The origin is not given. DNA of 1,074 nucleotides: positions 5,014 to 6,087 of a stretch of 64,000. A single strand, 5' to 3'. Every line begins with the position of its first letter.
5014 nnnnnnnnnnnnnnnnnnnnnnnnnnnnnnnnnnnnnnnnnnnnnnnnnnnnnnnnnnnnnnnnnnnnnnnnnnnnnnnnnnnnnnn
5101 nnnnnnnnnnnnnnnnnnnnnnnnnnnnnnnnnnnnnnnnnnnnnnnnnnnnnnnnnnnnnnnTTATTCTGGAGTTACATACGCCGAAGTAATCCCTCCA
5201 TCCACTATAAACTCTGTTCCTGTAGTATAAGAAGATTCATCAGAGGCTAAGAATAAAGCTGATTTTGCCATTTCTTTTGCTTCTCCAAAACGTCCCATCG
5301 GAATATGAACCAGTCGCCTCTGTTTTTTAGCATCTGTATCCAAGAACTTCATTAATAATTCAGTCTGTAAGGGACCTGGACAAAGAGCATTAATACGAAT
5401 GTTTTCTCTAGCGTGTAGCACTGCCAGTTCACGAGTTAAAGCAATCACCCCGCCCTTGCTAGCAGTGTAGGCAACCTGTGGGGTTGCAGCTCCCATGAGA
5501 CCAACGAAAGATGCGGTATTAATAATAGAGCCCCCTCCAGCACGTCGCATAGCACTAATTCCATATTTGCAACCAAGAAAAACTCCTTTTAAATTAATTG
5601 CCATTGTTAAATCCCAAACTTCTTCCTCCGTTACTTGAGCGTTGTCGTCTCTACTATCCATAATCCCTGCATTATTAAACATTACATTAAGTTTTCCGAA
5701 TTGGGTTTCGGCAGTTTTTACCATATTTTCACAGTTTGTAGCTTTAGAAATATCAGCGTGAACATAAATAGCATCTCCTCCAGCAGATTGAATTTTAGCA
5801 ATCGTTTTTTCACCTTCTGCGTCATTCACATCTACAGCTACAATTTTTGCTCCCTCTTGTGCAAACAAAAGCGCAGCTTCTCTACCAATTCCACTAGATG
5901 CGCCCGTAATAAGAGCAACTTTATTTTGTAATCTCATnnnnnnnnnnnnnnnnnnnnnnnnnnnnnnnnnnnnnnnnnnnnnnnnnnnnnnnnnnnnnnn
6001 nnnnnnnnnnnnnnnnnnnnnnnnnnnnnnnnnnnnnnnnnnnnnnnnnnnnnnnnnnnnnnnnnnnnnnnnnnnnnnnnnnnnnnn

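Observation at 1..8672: Histidine decarboxylase divergently adjacent to an amine:pyruvate aminotransferase-SDR-TRAP transporter-aldehyde dehydrogenase gene cluster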

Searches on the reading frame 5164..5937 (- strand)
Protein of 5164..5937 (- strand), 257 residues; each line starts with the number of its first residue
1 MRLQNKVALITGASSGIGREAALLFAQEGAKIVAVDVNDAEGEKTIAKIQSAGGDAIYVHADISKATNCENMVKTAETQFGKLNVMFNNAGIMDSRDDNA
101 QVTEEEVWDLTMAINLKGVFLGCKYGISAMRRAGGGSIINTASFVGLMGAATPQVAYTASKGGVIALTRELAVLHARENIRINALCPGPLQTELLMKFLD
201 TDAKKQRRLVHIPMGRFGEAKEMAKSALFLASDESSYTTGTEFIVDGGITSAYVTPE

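Call 6: search_protein_families(library=ncbifam, proteins=[window:5164-5937:-])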
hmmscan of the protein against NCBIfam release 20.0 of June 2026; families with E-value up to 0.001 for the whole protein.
window:5164-5937:- (257 aa): 224 families (the best 25 are shown)
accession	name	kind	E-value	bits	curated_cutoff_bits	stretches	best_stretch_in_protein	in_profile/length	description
NF004713.0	PRK06057.1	equivalog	3.9e-93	311.6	404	1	2-256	6-256/257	3-oxoacyl-ACP reductase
NF004818.0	PRK06172.1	equivalog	1.1e-77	260.9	336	1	1-251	3-252/253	SDR family oxidoreductase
NF004791.0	PRK06138.1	equivalog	1.2e-77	260.6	312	1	1-251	1-251/252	SDR family oxidoreductase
NF005681.0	PRK07478.1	subfamily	1.8e-71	240.5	267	1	1-250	2-250/254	SDR family oxidoreductase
NF005559.1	PRK07231.1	subfamily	2.4e-70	236.9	215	1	2-250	1-248/249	glucose 1-dehydrogenase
NF052558.1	MBtsdlDhBudC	equivalog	5.8e-63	212.8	270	1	4-253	2-245/250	meso-2,3-butanediol dehydrogenase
NF004198.0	PRK05653.1-3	equivalog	1.9e-62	211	296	1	3-249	5-246/248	3-oxoacyl-ACP reductase FabG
NF006366.0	PRK08589.1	equivalog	1.9e-62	211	386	1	2-255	3-257/272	SDR family oxidoreductase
TIGR01830.1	3oxo_ACP_reduc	equivalog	1.8e-60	204.6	297.75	1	8-249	1-238/239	3-oxoacyl-[acyl-carrier-protein] reductase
NF052562.1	RADHDNL4305835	equivalog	4.2e-60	203.3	400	1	2-250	4-250/252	NADP-dependent (R)-specific alcohol dehydrogenase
NF004203.0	PRK05653.2-4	subfamily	4.5e-57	193.4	313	1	1-248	2-255/260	3-oxoacyl-ACP reductase FabG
NF005309.0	PRK06841.1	subfamily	5.1e-57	193.3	286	1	2-250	12-253/255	GolD/DthD family dehydrogenase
NF053701.1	CsHdxCHCADhChcB2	equivalog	9.3e-57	192.3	350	1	3-251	1-244/245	cis-4-hydroxycyclohexanecarboxylate dehydrogenase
NF009093.0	PRK12429.1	subfamily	9.5e-57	192.2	258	1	1-250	1-257/259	3-hydroxybutyrate dehydrogenase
NF006493.1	PRK08936.1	subfamily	9.9e-57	192.2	420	1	3-251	5-252/261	glucose-1-dehydrogenase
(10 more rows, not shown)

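Call 7: search_protein_families(library=pfam, proteins=[window:5164-5937:-])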
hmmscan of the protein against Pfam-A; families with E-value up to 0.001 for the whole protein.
window:5164-5937:- (257 aa): 4 families
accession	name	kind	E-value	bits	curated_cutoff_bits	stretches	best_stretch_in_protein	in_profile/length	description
PF13561.12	adh_short_C2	-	1.4e-65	221.6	27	1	12-250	1-236/236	Enoyl-(Acyl carrier protein) reductase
PF00106.31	adh_short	-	2.2e-55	187.6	26.6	1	6-199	1-191/195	short chain dehydrogenase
PF08659.16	KR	-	4.6e-09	36.9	22.6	1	8-159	3-151/180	KR domain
PF23441.1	SDR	-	1.1e-05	25.4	27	1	3-249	5-255/258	SDR-like rossmann domain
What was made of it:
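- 5164..5937 (-): Short-chain dehydrogenase/reductase of unknown substrate. PF13561/PF00106 (call 7).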

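Call 47: find_homologous_proteins(query=window:5164-5937:-, max_evalue=1e-40)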
Query window:5164-5937:- (257 aa): 8000 proteins with E <= 1e-40 among 8000 candidates; the best 120 are listed.
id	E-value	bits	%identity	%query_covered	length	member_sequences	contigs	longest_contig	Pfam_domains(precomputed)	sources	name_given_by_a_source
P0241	7.6e-162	554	100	100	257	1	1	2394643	PF08659.17,PF13561.13,PF23441.1,PF00106.32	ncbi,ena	-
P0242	6.3e-146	502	88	100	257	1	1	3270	PF08659.17,PF13561.13,PF00106.32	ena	-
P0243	5.2e-145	499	88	100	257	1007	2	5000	PF08659.17,PF13561.13,PF00106.32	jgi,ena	jgi:NAD(P)-dependent dehydrogenase (short-subunit alcohol dehydrogenase family)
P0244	3.6e-144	496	86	100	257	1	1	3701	PF08659.17,PF13561.13,PF00106.32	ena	-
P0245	1.0e-143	495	86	100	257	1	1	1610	PF08659.17,PF13561.13,PF00106.32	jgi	-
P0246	1.3e-143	494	86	100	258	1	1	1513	PF08659.17,PF13561.13,PF23441.1,PF00106.32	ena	-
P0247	2.5e-143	493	86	100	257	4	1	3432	PF08659.17,PF13561.13,PF00106.32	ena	-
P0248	4.7e-143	492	85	100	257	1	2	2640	PF08659.17,PF13561.13,PF00106.32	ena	-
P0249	7.0e-143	492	86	100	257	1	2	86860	PF08659.17,PF13561.13,PF23441.1,PF00106.32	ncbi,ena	-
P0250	8.4e-143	492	86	100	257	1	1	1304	PF08659.17,PF13561.13,PF00106.32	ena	-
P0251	1.7e-142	491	85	100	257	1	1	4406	PF08659.17,PF13561.13,PF00106.32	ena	-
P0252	1.8e-142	491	85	100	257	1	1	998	PF08659.17,PF13561.13,PF00106.32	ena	-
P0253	2.1e-142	490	86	100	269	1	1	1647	PF08659.17,PF13561.13,PF00106.32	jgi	-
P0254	2.2e-142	490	86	100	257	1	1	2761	PF08659.17,PF13561.13,PF00106.32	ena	-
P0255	2.7e-142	490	86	100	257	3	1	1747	PF08659.17,PF13561.13,PF00106.32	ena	-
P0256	3.3e-142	490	85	100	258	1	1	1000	PF08659.17,PF13561.13,PF23441.1,PF00106.32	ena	-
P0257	3.5e-142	490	85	100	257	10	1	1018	PF08659.17,PF13561.13,PF00106.32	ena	-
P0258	4.4e-142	489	85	99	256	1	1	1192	PF08659.17,PF13561.13,PF00106.32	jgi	-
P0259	9.1e-142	488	86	100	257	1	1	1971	PF08659.17,PF13561.13,PF00106.32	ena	-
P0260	1.2e-141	488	85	100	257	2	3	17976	PF08659.17,PF13561.13,PF23441.1,PF00106.32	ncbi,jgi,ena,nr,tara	ncbi:MAG: short-chain dehydrogenase [Deltaproteobacteria bacterium]|nr:short-chain dehydrogenase [De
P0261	1.7e-141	487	84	100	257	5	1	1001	PF08659.17,PF13561.13,PF00106.32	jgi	jgi:NAD(P)-dependent dehydrogenase (short-subunit alcohol dehydrogenase family)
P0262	1.7e-141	487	84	100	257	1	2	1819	PF08659.17,PF13561.13,PF00106.32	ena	-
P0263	3.3e-141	486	84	100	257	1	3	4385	PF08659.17,PF13561.13,PF00106.32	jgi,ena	-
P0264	4.2e-141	486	85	100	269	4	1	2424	PF08659.17,PF13561.13,PF23441.1,PF00106.32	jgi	-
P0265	8.3e-141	485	84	100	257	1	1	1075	PF08659.17,PF13561.13,PF23441.1,PF00106.32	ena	-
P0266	8.6e-141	485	84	100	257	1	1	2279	PF08659.17,PF13561.13,PF00106.32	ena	-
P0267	2.1e-140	484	85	100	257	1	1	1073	PF08659.17,PF13561.13,PF00106.32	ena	-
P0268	4.4e-140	483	84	100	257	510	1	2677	PF08659.17,PF13561.13,PF00106.32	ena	-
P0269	4.8e-140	483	84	100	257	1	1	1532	PF08659.17,PF13561.13,PF23441.1,PF00106.32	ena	-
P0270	1.2e-139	481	84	100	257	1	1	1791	PF08659.17,PF13561.13,PF00106.32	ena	-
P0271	2.5e-139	480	82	100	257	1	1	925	PF08659.17,PF13561.13,PF00106.32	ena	-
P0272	5.8e-139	479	84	100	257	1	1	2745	PF08659.17,PF13561.13,PF00106.32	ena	-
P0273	6.3e-139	479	82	100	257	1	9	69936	PF08659.17,PF13561.13,PF00106.32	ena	-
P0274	4.2e-138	476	84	100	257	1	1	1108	PF08659.17,PF13561.13,PF00106.32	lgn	-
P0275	5.3e-138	476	83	100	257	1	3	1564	PF08659.17,PF13561.13,PF00106.32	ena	-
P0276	1.1e-137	475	83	100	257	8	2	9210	PF08659.17,PF13561.13,PF00106.32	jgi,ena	-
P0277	3.8e-137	473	82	100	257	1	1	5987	PF08659.17,PF13561.13,PF00106.32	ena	-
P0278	3.9e-137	473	82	100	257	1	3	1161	PF08659.17,PF13561.13,PF00106.32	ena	-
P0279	4.3e-137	473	82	100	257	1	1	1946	PF08659.17,PF13561.13,PF00106.32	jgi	-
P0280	1.0e-136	472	82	100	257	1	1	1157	PF08659.17,PF13561.13,PF23441.1,PF00106.32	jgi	jgi:NAD(P)-dependent dehydrogenase (short-subunit alcohol dehydrogenase family)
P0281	7.3e-136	469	81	100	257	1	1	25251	PF08659.17,PF13561.13,PF00106.32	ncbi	-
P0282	6.1e-135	466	81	100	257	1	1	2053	PF08659.17,PF13561.13,PF23441.1,PF00106.32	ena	-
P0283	2.3e-134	464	82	100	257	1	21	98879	PF08659.17,PF13561.13,PF00106.32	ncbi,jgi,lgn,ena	jgi:NAD(P)-dependent dehydrogenase (short-subunit alcohol dehydrogenase family)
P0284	3.3e-134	463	79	100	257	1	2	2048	PF08659.17,PF13561.13,PF00106.32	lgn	-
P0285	4.2e-134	463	81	100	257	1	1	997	PF08659.17,PF13561.13,PF00106.32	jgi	jgi:NAD(P)-dependent dehydrogenase (short-subunit alcohol dehydrogenase family)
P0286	4.4e-134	463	81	100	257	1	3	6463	PF08659.17,PF13561.13,PF00106.32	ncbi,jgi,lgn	ncbi:MAG: glucose 1-dehydrogenase [bacterium]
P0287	4.8e-134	463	80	100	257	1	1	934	PF08659.17,PF13561.13,PF00106.32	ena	-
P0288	1.1e-133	462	81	100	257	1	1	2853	PF08659.17,PF13561.13,PF23441.1,PF00106.32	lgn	-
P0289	1.2e-133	462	78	100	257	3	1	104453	PF08659.17,PF13561.13,PF23441.1,PF00106.32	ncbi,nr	ncbi:MAG: glucose 1-dehydrogenase [Anaerolineae bacterium]|nr:glucose 1-dehydrogenase [Anaerolineae 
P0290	2.2e-133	461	82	100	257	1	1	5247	PF08659.17,PF13561.13,PF23441.1,PF00106.32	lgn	-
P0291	3.6e-133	460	78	100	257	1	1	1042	PF08659.17,PF13561.13,PF00106.32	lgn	-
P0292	3.8e-133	460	81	100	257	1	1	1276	PF08659.17,PF13561.13,PF00106.32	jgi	-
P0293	3.9e-133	460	79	100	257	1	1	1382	PF08659.17,PF13561.13,PF00106.32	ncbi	-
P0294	4.0e-133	460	81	100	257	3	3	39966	PF08659.17,PF13561.13,PF00106.32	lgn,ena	-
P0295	5.3e-133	460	79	100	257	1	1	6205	PF08659.17,PF13561.13,PF00106.32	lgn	-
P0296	7.6e-133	459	81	100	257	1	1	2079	PF08659.17,PF13561.13,PF23441.1,PF00106.32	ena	-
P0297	7.7e-133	459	81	100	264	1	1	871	PF08659.17,PF13561.13,PF00106.32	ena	-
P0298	8.0e-133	459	79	100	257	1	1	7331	PF08659.17,PF13561.13,PF23441.1,PF00106.32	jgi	jgi:NAD(P)-dependent dehydrogenase (short-subunit alcohol dehydrogenase family)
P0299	8.7e-133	459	80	100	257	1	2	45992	PF08659.17,PF13561.13,PF00106.32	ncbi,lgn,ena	-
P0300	8.9e-133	459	79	100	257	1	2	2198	PF08659.17,PF13561.13,PF23441.1,PF00106.32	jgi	jgi:NAD(P)-dependent dehydrogenase (short-subunit alcohol dehydrogenase family)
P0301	9.8e-133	459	80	100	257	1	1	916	PF08659.17,PF13561.13,PF23441.1,PF00106.32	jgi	-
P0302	9.8e-133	459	80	100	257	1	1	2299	PF08659.17,PF13561.13,PF23441.1,PF00106.32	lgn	-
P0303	1.1e-132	459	80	100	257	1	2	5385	PF08659.17,PF13561.13,PF23441.1,PF00106.32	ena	-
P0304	1.2e-132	458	80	100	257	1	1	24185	PF08659.17,PF13561.13,PF23441.1,PF00106.32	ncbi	-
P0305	1.4e-132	458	80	100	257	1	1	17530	PF08659.17,PF13561.13,PF23441.1,PF00106.32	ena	-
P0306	1.5e-132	458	80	100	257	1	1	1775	PF08659.17,PF13561.13,PF23441.1,PF00106.32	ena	-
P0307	1.5e-132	458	80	100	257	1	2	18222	PF08659.17,PF13561.13,PF23441.1,PF00106.32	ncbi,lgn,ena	-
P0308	1.5e-132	458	80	100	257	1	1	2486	PF08659.17,PF13561.13,PF23441.1,PF00106.32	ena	-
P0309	1.8e-132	458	80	100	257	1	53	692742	PF08659.17,PF13561.13,PF00106.32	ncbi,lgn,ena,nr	ncbi:MAG: glucose 1-dehydrogenase [Anaerolineae bacterium]|nr:MAG: glucose 1-dehydrogenase [Anaeroli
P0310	1.8e-132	458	80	100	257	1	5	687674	PF08659.17,PF13561.13,PF00106.32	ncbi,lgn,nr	ncbi:MAG: glucose 1-dehydrogenase [Anaerolineae bacterium]|nr:glucose 1-dehydrogenase [Anaerolineae 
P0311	1.9e-132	458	79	100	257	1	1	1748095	PF08659.17,PF13561.13,PF00106.32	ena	-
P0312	1.9e-132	458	81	100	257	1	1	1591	PF08659.17,PF13561.13,PF23441.1,PF00106.32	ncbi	-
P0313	2.0e-132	458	79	100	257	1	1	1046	PF08659.17,PF13561.13,PF23441.1,PF00106.32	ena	-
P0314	2.2e-132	458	80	100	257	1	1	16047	PF08659.17,PF13561.13,PF23441.1,PF00106.32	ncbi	-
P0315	2.7e-132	457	80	100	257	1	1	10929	PF08659.17,PF13561.13,PF23441.1,PF00106.32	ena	-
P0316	2.7e-132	457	80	100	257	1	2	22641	PF08659.17,PF13561.13,PF00106.32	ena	-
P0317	3.1e-132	457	80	100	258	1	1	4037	PF08659.17,PF13561.13,PF23441.1,PF00106.32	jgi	jgi:NAD(P)-dependent dehydrogenase (short-subunit alcohol dehydrogenase family)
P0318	3.1e-132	457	80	100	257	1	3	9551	PF08659.17,PF13561.13,PF23441.1,PF00106.32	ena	-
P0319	3.3e-132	457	79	100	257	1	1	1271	PF08659.17,PF13561.13,PF00106.32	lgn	-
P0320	3.5e-132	457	80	100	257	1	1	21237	PF08659.17,PF13561.13,PF23441.1,PF00106.32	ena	-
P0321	3.5e-132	457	79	100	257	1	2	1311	PF08659.17,PF13561.13,PF00106.32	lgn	-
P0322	3.6e-132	457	80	100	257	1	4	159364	PF08659.17,PF13561.13,PF23441.1,PF00106.32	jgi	jgi:NAD(P)-dependent dehydrogenase (short-subunit alcohol dehydrogenase family)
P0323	3.7e-132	457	80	100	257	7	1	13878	PF08659.17,PF13561.13,PF23441.1,PF00106.32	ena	-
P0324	3.7e-132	457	80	100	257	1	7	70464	PF08659.17,PF13561.13,PF23441.1,PF00106.32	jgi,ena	jgi:NAD(P)-dependent dehydrogenase (short-subunit alcohol dehydrogenase family)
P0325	3.8e-132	457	79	100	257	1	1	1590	PF08659.17,PF13561.13,PF23441.1,PF00106.32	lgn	-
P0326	4.4e-132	457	80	100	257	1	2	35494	PF08659.17,PF13561.13,PF23441.1,PF00106.32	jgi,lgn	-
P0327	4.7e-132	456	78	100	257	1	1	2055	PF08659.17,PF13561.13,PF23441.1,PF00106.32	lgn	-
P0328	5.0e-132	456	79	100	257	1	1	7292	PF08659.17,PF13561.13,PF23441.1,PF00106.32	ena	-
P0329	5.0e-132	456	79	100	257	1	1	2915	PF08659.17,PF13561.13,PF00106.32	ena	-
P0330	5.3e-132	456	80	100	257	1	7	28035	PF08659.17,PF13561.13,PF23441.1,PF00106.32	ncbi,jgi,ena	-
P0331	5.3e-132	456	79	100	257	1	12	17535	PF08659.17,PF13561.13,PF23441.1,PF00106.32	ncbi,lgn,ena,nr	ncbi:MAG: glucose 1-dehydrogenase [SAR324 cluster bacterium]|nr:glucose 1-dehydrogenase [SAR324 clus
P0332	5.3e-132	456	79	100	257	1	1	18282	PF08659.17,PF13561.13,PF23441.1,PF00106.32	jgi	jgi:NAD(P)-dependent dehydrogenase (short-subunit alcohol dehydrogenase family)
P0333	5.6e-132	456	79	100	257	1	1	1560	PF08659.17,PF13561.13,PF23441.1,PF00106.32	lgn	-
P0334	5.6e-132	456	79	100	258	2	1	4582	PF08659.17,PF13561.13,PF23441.1,PF00106.32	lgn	-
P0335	5.7e-132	456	79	100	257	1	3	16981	PF08659.17,PF13561.13,PF23441.1,PF00106.32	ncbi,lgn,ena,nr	ncbi:MAG: glucose 1-dehydrogenase [SAR324 cluster bacterium]|nr:glucose 1-dehydrogenase [SAR324 clus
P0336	6.0e-132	456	80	100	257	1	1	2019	PF08659.17,PF13561.13,PF00106.32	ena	-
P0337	7.0e-132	456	79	100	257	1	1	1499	PF08659.17,PF13561.13,PF23441.1,PF00106.32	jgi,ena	-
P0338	7.1e-132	456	79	100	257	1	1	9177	PF08659.17,PF13561.13,PF00106.32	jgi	jgi:NAD(P)-dependent dehydrogenase (short-subunit alcohol dehydrogenase family)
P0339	7.3e-132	456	79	100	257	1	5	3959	PF08659.17,PF13561.13,PF23441.1,PF00106.32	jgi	jgi:NAD(P)-dependent dehydrogenase (short-subunit alcohol dehydrogenase family)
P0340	7.5e-132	456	79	100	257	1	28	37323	PF08659.17,PF13561.13,PF23441.1,PF00106.32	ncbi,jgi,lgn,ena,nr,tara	ncbi:MAG TPA: glucose 1-dehydrogenase [Deltaproteobacteria bacterium]|jgi:NAD(P)-dependent dehydroge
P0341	7.6e-132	456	79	100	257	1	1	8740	PF08659.17,PF13561.13,PF23441.1,PF00106.32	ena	-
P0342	8.0e-132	456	81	100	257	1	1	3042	PF08659.17,PF13561.13,PF00106.32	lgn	-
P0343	8.1e-132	456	79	100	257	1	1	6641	PF08659.17,PF13561.13,PF23441.1,PF00106.32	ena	-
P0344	8.6e-132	456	81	100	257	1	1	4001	PF08659.17,PF13561.13,PF23441.1,PF00106.32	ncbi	-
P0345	8.7e-132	456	79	100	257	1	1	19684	PF08659.17,PF13561.13,PF23441.1,PF00106.32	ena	-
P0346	9.9e-132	455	79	100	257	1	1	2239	PF08659.17,PF13561.13,PF23441.1,PF00106.32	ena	-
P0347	1.1e-131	455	79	100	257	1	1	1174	PF08659.17,PF13561.13,PF23441.1,PF00106.32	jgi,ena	-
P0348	1.1e-131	455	80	100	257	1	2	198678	PF08659.17,PF13561.13,PF00106.32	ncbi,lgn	-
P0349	1.2e-131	455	79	100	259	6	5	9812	PF08659.17,PF13561.13,PF23441.1,PF00106.32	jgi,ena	-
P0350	1.2e-131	455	80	100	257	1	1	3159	PF08659.17,PF13561.13,PF23441.1,PF00106.32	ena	-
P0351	1.3e-131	455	79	100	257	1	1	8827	PF08659.17,PF13561.13,PF23441.1,PF00106.32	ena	-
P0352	1.4e-131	455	79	100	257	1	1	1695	PF08659.17,PF13561.13,PF23441.1,PF00106.32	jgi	-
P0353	1.4e-131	455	80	100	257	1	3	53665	PF08659.17,PF13561.13,PF23441.1,PF00106.32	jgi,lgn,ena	-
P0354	1.6e-131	455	79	100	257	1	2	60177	PF08659.17,PF13561.13,PF23441.1,PF00106.32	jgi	jgi:NAD(P)-dependent dehydrogenase (short-subunit alcohol dehydrogenase family)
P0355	1.7e-131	455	79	100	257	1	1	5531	PF08659.17,PF13561.13,PF00106.32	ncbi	-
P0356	1.7e-131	455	79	100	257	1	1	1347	PF08659.17,PF13561.13,PF23441.1,PF00106.32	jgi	-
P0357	1.7e-131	455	80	100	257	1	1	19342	PF08659.17,PF13561.13,PF23441.1,PF00106.32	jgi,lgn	jgi:NAD(P)-dependent dehydrogenase (short-subunit alcohol dehydrogenase family)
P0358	1.8e-131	455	79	100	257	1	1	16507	PF08659.17,PF13561.13,PF23441.1,PF00106.32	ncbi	-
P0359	1.8e-131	455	79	100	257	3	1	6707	PF08659.17,PF13561.13,PF23441.1,PF00106.32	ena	-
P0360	1.8e-131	455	79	100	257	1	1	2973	PF08659.17,PF13561.13,PF23441.1,PF00106.32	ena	-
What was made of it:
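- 5164..5937 (-): The family is 78-88% identical across many marine lineages (call 47).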

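Call 48: find_encoding_contigs(protein=P0249, flank=9000, max_places=3)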
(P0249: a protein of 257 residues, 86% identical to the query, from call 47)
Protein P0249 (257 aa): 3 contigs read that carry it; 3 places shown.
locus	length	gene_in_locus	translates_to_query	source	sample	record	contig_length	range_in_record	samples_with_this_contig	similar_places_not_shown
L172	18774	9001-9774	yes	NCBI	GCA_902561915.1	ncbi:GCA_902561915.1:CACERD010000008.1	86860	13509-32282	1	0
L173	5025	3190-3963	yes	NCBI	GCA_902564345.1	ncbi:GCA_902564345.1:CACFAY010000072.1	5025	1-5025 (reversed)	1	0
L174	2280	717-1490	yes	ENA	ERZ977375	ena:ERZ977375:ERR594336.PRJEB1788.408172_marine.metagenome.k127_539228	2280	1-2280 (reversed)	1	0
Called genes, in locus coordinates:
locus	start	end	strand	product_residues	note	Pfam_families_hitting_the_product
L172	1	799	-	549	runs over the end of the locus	PF02518:HATPase_c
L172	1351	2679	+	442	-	PF05221:AdoHcyase, PF00670:AdoHcyase_NAD, PF02826:2-Hacid_dh_C (weak)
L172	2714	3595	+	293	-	-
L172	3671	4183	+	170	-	PF01812:5-FTHF_cyc-lig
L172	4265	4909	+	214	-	PF02698:DUF218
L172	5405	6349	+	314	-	PF01699:Na_Ca_ex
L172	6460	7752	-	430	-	PF01053:Cys_Met_Meta_PP, PF00155:Aminotran_1_2 (weak), PF01041:DegT_DnrJ_EryC1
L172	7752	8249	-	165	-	PF02629:CoA_binding, PF13380:CoA_binding_2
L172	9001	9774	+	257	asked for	PF00106:adh_short, PF08659:KR, PF23441:SDR (weak), PF13561:adh_short_C2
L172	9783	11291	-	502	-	PF00501:AMP-binding, PF13193:AMP-binding_C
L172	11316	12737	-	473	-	PF01225:Mur_ligase, PF08245:Mur_ligase_M, PF02875:Mur_ligase_C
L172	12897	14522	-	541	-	PF02776:TPP_enzyme_N, PF00205:TPP_enzyme_M, PF02775:TPP_enzyme_C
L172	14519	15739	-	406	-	PF02771:Acyl-CoA_dh_N, PF02770:Acyl-CoA_dh_M, PF00441:Acyl-CoA_dh_1, PF08028:Acyl-CoA_dh_2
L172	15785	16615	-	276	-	PF02668:TauD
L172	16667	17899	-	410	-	PF02515:CoA_transf_3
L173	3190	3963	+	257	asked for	PF00106:adh_short, PF08659:KR, PF23441:SDR (weak), PF13561:adh_short_C2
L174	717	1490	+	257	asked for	PF00106:adh_short, PF08659:KR, PF23441:SDR (weak), PF13561:adh_short_C2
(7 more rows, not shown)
